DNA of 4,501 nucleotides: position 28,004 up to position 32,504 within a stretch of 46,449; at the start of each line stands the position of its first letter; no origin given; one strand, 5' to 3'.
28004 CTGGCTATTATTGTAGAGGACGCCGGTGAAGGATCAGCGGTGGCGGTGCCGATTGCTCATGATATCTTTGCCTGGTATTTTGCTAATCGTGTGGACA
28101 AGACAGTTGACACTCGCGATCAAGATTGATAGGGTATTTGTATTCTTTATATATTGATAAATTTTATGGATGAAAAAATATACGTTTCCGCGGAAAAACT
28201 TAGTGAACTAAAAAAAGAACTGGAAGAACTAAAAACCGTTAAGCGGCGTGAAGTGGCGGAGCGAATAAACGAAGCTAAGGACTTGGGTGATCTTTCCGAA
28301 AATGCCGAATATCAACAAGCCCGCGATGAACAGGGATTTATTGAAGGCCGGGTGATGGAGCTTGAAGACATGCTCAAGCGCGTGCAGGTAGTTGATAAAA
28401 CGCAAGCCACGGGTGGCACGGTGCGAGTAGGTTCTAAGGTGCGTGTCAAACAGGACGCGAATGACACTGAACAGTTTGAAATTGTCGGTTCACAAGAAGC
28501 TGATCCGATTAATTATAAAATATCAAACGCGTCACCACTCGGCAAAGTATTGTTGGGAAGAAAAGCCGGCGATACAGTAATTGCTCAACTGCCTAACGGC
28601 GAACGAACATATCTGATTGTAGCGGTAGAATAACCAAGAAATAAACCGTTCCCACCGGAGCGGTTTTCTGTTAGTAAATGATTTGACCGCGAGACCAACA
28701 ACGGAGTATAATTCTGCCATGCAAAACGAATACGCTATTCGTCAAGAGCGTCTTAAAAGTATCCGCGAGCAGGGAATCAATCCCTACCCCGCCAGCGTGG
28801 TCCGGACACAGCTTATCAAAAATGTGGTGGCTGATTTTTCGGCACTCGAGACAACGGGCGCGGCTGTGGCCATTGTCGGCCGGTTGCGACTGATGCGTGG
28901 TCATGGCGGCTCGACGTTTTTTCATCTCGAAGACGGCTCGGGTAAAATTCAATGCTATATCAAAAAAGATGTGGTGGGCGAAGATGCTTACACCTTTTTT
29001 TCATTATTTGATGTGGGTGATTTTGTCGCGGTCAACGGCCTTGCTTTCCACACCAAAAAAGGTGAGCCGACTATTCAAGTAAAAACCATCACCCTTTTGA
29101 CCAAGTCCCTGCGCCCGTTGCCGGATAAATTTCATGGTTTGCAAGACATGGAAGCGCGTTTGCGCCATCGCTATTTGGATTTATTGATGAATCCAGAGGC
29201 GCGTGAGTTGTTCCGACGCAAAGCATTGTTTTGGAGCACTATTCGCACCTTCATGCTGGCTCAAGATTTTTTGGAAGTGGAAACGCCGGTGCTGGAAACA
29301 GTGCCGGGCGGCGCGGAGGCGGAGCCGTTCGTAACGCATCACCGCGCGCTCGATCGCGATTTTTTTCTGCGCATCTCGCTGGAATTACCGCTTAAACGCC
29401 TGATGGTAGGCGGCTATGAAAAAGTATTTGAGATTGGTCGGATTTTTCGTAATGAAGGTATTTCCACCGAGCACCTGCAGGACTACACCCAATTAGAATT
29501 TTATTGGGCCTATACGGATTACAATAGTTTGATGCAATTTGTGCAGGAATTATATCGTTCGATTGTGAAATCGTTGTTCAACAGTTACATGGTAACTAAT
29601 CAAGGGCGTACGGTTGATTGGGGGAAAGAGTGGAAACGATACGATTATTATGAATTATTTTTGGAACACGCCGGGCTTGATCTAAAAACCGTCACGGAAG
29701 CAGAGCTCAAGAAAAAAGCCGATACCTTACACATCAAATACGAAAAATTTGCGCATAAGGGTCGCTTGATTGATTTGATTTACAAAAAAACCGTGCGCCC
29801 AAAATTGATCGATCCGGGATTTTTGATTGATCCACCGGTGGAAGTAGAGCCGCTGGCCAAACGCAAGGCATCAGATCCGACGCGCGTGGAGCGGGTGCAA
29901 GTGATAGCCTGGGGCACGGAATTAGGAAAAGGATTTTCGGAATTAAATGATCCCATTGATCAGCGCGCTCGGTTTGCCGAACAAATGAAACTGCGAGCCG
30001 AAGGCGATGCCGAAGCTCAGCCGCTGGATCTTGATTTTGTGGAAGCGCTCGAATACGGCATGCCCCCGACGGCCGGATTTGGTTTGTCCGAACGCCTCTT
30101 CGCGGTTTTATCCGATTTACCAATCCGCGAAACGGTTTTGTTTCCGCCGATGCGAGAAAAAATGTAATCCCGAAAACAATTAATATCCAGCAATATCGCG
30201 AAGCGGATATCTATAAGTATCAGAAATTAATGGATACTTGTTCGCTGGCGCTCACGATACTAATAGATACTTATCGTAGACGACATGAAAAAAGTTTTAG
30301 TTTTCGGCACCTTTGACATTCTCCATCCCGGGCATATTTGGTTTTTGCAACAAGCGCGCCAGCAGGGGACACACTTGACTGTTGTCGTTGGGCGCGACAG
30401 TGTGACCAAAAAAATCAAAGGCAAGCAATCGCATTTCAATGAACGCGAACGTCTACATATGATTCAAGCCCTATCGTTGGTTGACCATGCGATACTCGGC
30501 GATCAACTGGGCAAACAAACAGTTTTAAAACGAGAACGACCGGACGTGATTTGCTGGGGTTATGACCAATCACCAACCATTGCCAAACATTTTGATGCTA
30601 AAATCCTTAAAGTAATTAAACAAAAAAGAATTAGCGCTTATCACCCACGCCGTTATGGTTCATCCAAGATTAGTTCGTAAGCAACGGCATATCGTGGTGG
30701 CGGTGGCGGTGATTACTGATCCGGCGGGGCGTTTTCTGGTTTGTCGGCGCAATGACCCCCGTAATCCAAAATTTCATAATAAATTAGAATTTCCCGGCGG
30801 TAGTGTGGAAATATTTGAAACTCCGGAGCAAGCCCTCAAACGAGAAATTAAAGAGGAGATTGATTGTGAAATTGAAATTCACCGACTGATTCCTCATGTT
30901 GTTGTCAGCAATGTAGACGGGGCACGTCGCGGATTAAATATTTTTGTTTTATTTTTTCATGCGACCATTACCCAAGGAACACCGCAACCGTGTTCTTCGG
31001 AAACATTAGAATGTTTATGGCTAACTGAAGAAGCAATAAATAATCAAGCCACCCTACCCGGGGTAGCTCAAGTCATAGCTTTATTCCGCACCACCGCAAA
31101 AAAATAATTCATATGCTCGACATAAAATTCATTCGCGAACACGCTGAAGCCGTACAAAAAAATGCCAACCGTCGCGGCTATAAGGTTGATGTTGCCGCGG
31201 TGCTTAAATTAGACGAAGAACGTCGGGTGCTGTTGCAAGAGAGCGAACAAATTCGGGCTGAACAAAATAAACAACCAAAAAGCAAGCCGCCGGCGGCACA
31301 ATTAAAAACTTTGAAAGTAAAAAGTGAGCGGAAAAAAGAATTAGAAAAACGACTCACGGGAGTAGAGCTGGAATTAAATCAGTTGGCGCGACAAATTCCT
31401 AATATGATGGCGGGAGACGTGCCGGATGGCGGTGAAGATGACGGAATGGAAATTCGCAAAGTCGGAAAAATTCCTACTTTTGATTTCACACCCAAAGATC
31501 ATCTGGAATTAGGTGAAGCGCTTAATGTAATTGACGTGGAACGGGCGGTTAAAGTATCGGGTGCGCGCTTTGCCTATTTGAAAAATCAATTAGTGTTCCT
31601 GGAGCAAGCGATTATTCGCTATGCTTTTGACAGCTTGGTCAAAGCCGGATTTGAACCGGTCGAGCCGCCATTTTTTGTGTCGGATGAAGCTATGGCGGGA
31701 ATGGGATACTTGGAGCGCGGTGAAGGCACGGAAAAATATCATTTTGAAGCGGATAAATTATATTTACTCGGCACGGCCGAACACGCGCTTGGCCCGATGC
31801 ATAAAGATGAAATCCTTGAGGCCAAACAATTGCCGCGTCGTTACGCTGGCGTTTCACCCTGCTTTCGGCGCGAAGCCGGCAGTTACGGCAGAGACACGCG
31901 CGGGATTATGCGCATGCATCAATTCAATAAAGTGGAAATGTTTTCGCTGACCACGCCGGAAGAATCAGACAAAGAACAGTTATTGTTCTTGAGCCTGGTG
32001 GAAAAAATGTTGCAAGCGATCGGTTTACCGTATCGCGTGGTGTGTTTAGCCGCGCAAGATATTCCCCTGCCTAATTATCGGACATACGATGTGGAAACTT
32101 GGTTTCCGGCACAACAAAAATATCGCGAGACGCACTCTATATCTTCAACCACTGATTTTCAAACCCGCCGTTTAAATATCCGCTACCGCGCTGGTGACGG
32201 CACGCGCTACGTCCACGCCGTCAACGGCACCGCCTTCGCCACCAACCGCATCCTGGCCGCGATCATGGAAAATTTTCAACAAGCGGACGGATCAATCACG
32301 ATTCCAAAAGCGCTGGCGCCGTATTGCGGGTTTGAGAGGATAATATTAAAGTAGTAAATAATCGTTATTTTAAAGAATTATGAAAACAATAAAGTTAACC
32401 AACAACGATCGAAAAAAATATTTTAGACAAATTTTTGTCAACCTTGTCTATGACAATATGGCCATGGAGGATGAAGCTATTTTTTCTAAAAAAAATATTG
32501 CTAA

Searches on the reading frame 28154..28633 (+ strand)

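Call 72: search_protein_families(library=pfam, proteins=[window:28154-28633:+])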
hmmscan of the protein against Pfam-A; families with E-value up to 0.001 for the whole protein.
window:28154-28633:+ (159 aa): 2 families
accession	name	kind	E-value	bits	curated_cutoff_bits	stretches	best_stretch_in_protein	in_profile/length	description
PF03449.20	GreA_GreB_N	-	6.8e-27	93.9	24.5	1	9-79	1-71/71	Transcription elongation factor, N-terminal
PF01272.25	GreA_GreB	-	7.1e-23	80.8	26.9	1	87-159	3-76/77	Transcription elongation factor, GreA/GreB, C-term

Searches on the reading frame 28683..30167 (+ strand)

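Call 72: search_protein_families(library=pfam, proteins=[window:28683-30167:+])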
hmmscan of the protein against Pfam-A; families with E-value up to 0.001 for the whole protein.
window:28683-30167:+ (494 aa): 2 families
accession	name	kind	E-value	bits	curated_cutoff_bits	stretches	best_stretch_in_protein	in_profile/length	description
PF00152.25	tRNA-synt_2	-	1.4e-67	228.4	25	1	155-490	1-307/308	tRNA synthetases class II (D, K and N)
PF01336.31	tRNA_anti-codon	-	6.1e-16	58.6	27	1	62-139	1-75/75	OB-fold nucleic acid binding domain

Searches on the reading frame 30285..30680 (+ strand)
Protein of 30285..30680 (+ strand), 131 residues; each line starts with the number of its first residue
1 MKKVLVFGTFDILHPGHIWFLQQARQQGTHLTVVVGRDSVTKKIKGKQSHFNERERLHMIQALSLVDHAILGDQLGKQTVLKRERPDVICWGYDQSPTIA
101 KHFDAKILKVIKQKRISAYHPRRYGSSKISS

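Call 72: search_protein_families(library=pfam, proteins=[window:30285-30680:+])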
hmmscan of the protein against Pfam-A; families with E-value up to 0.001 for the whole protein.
window:30285-30680:+ (131 aa): 1 family
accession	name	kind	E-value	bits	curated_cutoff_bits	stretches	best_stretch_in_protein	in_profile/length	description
PF01467.32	CTP_transf_like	-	6.3e-16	59.2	21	1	6-110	2-105/133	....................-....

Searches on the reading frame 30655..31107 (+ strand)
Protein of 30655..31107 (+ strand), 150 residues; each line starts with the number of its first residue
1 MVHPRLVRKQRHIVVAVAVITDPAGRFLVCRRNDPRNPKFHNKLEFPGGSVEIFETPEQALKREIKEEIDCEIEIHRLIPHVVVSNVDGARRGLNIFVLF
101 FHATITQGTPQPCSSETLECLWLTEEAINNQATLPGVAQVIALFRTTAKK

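Call 72: search_protein_families(library=pfam, proteins=[window:30655-31107:+])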
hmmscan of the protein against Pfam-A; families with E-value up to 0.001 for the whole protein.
window:30655-31107:+ (150 aa): 3 families
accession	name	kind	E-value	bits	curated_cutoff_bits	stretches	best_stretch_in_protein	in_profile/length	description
PF00293.34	NUDIX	-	5.9e-19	68.8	21.1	1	12-139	3-129/134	NUDIX domain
PF14815.12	NUDIX_4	-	5e-06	26.7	35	1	16-137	1-106/113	NUDIX domain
PF22327.2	Nudt16-like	-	0.00013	22.4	27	1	39-83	30-75/161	U8 snoRNA-decapping enzyme-like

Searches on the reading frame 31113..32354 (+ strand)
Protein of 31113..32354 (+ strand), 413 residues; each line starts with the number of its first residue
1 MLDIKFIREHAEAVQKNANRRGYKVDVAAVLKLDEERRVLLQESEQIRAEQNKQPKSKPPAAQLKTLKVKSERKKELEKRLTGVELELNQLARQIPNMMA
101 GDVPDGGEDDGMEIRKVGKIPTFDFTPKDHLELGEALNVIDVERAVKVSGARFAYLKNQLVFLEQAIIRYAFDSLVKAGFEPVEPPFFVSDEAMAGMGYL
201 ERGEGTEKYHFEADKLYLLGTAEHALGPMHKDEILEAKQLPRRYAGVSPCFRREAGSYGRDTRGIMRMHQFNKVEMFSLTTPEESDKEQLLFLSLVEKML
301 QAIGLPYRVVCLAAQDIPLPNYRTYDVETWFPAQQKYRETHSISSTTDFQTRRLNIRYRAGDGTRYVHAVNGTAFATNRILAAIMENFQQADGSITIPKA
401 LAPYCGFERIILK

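Call 72: search_protein_families(library=pfam, proteins=[window:31113-32354:+])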
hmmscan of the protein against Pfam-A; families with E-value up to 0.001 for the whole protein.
window:31113-32354:+ (413 aa): 2 families
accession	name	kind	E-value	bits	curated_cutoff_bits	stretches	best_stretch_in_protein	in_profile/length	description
PF00587.30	tRNA-synt_2b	-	1.3e-33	117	29.3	1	213-388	8-179/179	tRNA synthetase class II core domain (G, H, P, S and T)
PF02403.27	Seryl_tRNA_N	-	1.3e-15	58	28.2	1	1-98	1-107/108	Seryl-tRNA synthetase N-terminal domain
